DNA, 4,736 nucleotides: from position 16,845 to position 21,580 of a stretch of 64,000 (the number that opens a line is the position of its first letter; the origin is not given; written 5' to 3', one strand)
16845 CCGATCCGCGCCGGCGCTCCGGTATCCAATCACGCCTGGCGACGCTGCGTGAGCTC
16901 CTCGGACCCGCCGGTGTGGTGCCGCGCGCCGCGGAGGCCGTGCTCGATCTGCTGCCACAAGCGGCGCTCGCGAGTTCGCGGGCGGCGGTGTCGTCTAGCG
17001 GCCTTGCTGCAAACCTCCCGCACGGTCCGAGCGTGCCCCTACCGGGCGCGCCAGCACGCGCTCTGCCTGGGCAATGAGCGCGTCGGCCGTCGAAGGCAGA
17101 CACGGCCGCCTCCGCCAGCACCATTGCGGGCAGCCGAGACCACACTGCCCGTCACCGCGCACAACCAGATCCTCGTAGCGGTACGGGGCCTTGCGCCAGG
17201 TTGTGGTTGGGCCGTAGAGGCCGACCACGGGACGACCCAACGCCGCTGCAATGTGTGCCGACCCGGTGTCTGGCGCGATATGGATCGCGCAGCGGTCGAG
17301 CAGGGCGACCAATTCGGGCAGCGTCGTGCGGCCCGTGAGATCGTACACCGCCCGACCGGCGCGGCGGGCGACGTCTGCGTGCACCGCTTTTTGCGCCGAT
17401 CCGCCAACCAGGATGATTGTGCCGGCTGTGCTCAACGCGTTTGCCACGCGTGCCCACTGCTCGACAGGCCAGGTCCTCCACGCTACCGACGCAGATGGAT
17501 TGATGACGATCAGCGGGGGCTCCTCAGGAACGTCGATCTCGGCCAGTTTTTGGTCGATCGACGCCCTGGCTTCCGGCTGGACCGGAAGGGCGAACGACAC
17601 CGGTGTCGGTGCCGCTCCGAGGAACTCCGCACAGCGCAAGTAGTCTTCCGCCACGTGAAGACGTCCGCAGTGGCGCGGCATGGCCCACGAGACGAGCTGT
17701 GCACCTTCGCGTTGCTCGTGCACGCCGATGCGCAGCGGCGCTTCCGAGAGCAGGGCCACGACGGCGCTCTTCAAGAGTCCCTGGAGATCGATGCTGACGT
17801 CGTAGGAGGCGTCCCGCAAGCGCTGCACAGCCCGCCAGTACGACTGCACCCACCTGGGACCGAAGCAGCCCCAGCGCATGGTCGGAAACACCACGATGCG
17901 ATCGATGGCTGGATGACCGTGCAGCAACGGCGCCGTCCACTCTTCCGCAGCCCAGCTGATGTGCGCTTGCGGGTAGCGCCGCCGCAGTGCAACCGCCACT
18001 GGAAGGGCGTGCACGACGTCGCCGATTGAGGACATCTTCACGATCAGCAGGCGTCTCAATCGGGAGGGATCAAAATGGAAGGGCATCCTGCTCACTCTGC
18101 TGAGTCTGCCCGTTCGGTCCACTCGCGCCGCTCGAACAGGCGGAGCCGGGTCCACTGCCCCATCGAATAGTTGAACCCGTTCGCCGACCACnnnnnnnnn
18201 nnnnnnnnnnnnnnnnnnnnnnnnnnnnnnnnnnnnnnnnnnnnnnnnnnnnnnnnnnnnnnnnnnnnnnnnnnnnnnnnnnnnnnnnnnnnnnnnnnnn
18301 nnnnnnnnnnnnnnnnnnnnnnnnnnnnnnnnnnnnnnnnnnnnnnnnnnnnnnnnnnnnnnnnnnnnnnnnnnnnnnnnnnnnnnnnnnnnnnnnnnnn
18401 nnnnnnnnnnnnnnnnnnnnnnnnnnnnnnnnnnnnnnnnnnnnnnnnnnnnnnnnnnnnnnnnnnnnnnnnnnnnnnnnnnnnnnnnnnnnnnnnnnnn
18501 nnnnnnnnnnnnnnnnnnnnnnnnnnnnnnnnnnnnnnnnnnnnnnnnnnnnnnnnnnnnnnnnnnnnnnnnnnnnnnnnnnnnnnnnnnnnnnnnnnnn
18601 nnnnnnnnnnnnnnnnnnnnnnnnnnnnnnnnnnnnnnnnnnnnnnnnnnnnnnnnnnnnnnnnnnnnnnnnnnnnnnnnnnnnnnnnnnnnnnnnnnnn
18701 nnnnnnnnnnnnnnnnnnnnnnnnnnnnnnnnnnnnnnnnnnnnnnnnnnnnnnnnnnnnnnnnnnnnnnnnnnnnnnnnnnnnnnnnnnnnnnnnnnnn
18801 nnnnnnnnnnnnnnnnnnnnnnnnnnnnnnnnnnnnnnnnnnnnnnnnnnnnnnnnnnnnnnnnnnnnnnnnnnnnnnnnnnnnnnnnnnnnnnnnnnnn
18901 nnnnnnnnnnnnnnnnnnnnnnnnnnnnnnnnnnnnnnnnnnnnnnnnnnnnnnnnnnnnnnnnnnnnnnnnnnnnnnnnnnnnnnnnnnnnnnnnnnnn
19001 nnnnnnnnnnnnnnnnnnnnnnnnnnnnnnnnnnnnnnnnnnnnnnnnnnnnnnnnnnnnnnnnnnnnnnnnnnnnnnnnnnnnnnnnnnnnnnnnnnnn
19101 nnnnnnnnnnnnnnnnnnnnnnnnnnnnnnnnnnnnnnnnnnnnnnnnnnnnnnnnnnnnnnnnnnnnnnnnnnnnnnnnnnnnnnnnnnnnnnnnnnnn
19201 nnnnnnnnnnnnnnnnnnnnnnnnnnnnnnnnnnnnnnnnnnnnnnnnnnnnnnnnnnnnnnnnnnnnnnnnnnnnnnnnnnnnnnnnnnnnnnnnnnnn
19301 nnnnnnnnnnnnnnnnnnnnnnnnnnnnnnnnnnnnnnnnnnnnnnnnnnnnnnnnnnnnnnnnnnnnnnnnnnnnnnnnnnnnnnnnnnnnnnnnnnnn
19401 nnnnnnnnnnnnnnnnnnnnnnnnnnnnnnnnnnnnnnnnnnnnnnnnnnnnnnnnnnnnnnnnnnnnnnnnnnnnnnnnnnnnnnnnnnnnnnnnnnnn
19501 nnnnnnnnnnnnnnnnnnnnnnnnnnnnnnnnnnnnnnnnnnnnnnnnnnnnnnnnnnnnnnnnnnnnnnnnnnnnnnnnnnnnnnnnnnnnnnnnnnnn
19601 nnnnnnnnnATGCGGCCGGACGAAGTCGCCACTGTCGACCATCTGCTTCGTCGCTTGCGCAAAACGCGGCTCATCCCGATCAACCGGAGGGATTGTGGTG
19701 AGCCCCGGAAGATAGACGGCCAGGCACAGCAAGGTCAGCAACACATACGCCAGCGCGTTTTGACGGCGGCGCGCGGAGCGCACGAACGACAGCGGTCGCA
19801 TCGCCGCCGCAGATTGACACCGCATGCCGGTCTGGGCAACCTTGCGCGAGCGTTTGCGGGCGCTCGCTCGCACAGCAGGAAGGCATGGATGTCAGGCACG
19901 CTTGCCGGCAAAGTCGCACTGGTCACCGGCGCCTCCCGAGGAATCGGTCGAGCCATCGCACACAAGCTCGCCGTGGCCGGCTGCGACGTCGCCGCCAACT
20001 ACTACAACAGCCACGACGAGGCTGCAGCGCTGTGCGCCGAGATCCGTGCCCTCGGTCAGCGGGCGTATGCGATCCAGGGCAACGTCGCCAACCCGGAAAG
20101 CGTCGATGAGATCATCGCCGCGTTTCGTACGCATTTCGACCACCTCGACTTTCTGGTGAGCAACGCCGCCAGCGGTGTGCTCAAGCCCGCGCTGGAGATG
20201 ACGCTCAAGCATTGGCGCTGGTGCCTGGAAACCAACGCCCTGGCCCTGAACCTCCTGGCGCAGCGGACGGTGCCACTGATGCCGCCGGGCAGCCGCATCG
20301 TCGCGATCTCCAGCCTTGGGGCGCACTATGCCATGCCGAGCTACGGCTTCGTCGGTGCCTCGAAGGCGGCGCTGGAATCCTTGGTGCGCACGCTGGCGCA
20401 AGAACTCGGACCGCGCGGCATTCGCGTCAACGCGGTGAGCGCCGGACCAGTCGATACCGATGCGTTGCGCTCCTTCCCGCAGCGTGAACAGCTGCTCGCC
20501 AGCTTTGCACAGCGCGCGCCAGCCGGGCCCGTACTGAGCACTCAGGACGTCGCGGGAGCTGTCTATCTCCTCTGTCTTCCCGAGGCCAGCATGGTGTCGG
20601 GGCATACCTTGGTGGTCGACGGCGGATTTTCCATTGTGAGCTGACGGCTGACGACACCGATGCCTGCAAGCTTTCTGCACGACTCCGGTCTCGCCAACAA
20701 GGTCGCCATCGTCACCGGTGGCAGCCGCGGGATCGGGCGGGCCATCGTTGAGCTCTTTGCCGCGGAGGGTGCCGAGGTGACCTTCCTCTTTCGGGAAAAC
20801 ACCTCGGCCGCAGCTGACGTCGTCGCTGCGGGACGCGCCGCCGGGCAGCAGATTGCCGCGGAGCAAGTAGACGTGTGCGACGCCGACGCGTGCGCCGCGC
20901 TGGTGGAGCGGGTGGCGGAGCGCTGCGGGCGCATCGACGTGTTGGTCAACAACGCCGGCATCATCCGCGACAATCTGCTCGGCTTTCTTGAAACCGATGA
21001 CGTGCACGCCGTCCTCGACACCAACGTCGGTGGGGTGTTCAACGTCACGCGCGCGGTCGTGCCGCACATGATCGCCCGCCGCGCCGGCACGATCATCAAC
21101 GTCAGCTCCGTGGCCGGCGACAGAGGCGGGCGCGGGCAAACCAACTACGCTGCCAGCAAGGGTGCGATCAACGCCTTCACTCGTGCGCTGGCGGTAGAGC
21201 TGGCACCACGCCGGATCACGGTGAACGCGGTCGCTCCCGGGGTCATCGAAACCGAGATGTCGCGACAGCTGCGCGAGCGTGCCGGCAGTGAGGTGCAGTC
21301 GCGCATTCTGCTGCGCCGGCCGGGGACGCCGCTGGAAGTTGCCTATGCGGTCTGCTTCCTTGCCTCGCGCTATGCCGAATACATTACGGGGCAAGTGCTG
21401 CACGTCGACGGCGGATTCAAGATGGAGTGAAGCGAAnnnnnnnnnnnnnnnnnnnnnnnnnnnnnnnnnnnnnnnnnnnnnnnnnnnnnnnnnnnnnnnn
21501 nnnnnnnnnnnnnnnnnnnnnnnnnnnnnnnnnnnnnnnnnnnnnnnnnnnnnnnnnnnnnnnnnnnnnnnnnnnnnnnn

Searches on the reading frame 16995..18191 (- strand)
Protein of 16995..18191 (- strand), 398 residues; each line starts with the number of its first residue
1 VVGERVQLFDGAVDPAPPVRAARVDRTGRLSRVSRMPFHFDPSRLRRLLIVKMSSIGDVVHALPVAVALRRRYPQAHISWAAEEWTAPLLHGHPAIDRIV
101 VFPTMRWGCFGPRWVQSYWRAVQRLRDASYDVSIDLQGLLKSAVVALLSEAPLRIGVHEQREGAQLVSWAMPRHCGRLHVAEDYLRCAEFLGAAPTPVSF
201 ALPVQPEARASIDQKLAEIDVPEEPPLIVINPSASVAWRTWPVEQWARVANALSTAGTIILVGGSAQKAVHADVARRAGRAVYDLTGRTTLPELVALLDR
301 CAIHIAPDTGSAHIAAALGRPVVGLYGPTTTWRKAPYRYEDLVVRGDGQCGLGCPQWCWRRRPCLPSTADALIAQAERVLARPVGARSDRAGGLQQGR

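Call 9: search_protein_families(library=pfam, proteins=[window:16995-18191:-], max_evalue=0.001)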
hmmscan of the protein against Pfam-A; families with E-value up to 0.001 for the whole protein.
window:16995-18191:- (398 aa): 1 family
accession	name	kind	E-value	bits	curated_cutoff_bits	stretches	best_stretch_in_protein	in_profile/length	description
PF01075.23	Glyco_transf_9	-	4.2e-43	147.9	22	1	119-350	2-233/247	Glycosyltransferase family 9 (heptosyltransferase)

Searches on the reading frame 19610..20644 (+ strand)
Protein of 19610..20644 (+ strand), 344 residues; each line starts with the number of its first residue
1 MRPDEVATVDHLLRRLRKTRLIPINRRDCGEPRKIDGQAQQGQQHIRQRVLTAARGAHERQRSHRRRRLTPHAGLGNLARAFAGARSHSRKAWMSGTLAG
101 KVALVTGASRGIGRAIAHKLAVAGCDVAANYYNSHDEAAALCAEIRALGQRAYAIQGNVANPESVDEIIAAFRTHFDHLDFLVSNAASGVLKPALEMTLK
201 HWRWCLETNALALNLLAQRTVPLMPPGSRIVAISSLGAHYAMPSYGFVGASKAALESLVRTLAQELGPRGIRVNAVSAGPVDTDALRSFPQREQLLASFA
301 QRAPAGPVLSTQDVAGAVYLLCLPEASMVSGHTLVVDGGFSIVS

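Call 5: search_protein_families(library=pfam, proteins=[window:19610-20644:+], max_evalue=0.01)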
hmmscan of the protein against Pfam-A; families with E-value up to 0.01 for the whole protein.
window:19610-20644:+ (344 aa): 5 families
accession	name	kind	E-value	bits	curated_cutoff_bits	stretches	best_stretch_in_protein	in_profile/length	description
PF13561.12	adh_short_C2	-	1.2e-65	221.9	27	1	107-341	1-236/236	Enoyl-(Acyl carrier protein) reductase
PF00106.31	adh_short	-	2.5e-45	154.8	26.6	1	101-291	1-192/195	short chain dehydrogenase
PF08659.16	KR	-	3.5e-09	37.3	22.6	1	103-265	3-166/180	KR domain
PF23441.1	SDR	-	8.6e-05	22.5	27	1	177-292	89-206/258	SDR-like rossmann domain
PF01370.27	Epimerase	-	0.0028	17.5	20.9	1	103-172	1-63/240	NAD dependent epimerase/dehydratase family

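Call 6: search_protein_families(library=ncbifam, proteins=[window:19610-20644:+], max_evalue=0.01)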
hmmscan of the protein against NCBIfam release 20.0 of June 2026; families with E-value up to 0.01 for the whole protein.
window:19610-20644:+ (344 aa): 233 families (the best 25 are shown)
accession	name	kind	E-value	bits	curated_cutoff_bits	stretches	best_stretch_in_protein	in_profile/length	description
NF005975.0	PRK08063.1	equivalog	9.2e-98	326.5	328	1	99-343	3-249/250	enoyl-[acyl-carrier-protein] reductase FabL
NF005559.1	PRK07231.1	subfamily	8.5e-53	179.4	215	1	98-341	2-248/249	glucose 1-dehydrogenase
NF006267.0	PRK08416.1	equivalog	1.4e-45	155.9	369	1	96-340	4-257/260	enoyl-ACP reductase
NF009468.0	PRK12826.1-4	equivalog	1.4e-43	149.5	318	1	96-339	3-246/256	SDR family oxidoreductase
NF004773.0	PRK06113.1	equivalog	9.1e-43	146.5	367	1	98-339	9-249/255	7-alpha-hydroxysteroid dehydrogenase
NF004778.0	PRK06124.1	equivalog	1.2e-42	146.1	303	1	97-342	8-254/256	SDR family oxidoreductase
TIGR01830.1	3oxo_ACP_reduc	equivalog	3.1e-42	144.9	297.75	1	103-340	1-238/239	3-oxoacyl-[acyl-carrier-protein] reductase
NF004197.0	PRK05653.1-1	equivalog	6e-42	144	332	1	94-341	1-247/249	3-oxoacyl-ACP reductase FabG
NF005853.0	PRK07774.1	equivalog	2e-41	142.1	303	1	97-342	3-248/250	SDR family oxidoreductase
NF006693.0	PRK09242.1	equivalog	3.9e-41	140.9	328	1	97-342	7-255/258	SDR family oxidoreductase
NF009466.0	PRK12826.1-2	subfamily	6.2e-41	140.5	222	1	101-340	4-244/248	3-oxoacyl-ACP reductase FabG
NF009384.0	PRK12743.1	equivalog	6.9e-41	140.2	264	1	100-342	6-249/258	SDR family oxidoreductase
NF053807.1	RhamDHLra1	equivalog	9.6e-41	140.1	400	1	98-340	2-247/252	L-rhamnose 1-dehydrogenase Lra1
NF005681.0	PRK07478.1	subfamily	1.2e-39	136.2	267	1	97-343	3-252/254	SDR family oxidoreductase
NF005067.0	PRK06484.1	equivalog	5.7e-39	134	713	1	99-340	272-511/524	short chain dehydrogenase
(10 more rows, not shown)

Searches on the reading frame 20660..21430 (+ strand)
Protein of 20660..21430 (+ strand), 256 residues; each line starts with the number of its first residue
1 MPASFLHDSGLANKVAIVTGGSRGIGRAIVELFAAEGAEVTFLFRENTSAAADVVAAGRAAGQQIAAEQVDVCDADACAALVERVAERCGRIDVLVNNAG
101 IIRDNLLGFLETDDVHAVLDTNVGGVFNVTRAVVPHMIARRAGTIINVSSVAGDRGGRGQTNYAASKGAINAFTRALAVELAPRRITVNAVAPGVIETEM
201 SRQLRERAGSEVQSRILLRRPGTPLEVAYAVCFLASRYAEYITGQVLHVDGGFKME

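Call 5: search_protein_families(library=pfam, proteins=[window:20660-21430:+], max_evalue=0.01)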
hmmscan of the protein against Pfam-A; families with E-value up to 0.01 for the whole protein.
window:20660-21430:+ (256 aa): 6 families
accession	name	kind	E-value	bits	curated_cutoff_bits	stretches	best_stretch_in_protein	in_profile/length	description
PF13561.12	adh_short_C2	-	8.1e-64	215.9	27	1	23-253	6-235/236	Enoyl-(Acyl carrier protein) reductase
PF00106.31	adh_short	-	7.3e-62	208.8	26.6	1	14-207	1-193/195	short chain dehydrogenase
PF08659.16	KR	-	6.9e-21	75.4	22.6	1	17-177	4-163/180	KR domain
PF01370.27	Epimerase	-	1.5e-06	28.2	20.9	1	17-157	2-124/240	NAD dependent epimerase/dehydratase family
PF23441.1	SDR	-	0.00082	19.3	27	1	11-201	5-199/258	SDR-like rossmann domain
PF13460.12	NAD_binding_10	-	0.0048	17.2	27.2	1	20-199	1-149/184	NAD(P)H-binding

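Call 6: search_protein_families(library=ncbifam, proteins=[window:20660-21430:+], max_evalue=0.01)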
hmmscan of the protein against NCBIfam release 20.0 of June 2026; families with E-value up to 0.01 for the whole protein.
window:20660-21430:+ (256 aa): 238 families (the best 25 are shown)
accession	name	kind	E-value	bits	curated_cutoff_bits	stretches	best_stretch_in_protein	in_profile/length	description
TIGR01830.1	3oxo_ACP_reduc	equivalog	4.1e-80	268.9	297.75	1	16-253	1-238/239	3-oxoacyl-[acyl-carrier-protein] reductase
NF004197.0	PRK05653.1-1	equivalog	4.9e-80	268.7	332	1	9-255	3-248/249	3-oxoacyl-ACP reductase FabG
NF009466.0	PRK12826.1-2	subfamily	4.4e-73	245.8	222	1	13-255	3-246/248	3-oxoacyl-ACP reductase FabG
TIGR01829.1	AcAcCoA_reduct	subfamily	3.5e-70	236.4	302.1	1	14-255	1-242/242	acetoacetyl-CoA reductase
NF009464.0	PRK12824.1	subfamily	1.2e-69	234.7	269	1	13-255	2-244/245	3-oxoacyl-ACP reductase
NF004200.0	PRK05653.1-5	equivalog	1.3e-68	231.2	273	1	14-253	3-241/242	3-oxoacyl-ACP reductase FabG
NF053542.1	FlxB_rubin_SDR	equivalog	2.2e-68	230.6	340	1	14-252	1-238/239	flexirubin biosynthesis SDR family reductase FlxB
NF005559.1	PRK07231.1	subfamily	4.5e-66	222.9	215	1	11-253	2-247/249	glucose 1-dehydrogenase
NF004198.0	PRK05653.1-3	equivalog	1.4e-65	221.2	296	1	11-255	5-248/248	3-oxoacyl-ACP reductase FabG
NF004791.0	PRK06138.1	equivalog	1.4e-65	221.1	312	1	11-254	3-250/252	SDR family oxidoreductase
NF004199.0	PRK05653.1-4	equivalog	4.1e-64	216.5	301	1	11-255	3-247/247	3-oxoacyl-ACP reductase FabG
NF052558.1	MBtsdlDhBudC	equivalog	5.1e-64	216.2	270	1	12-253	2-241/250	meso-2,3-butanediol dehydrogenase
NF009468.0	PRK12826.1-4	equivalog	2.6e-62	210.8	318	1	10-252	4-246/256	SDR family oxidoreductase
NF047420.2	EF_P_mod_YmfI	equivalog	1.4e-60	205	238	1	16-253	2-235/236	elongation factor P 5-aminopentanone reductase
NF009546.0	PRK12935.1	equivalog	5.8e-60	202.9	418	1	11-255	4-247/247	acetoacetyl-CoA reductase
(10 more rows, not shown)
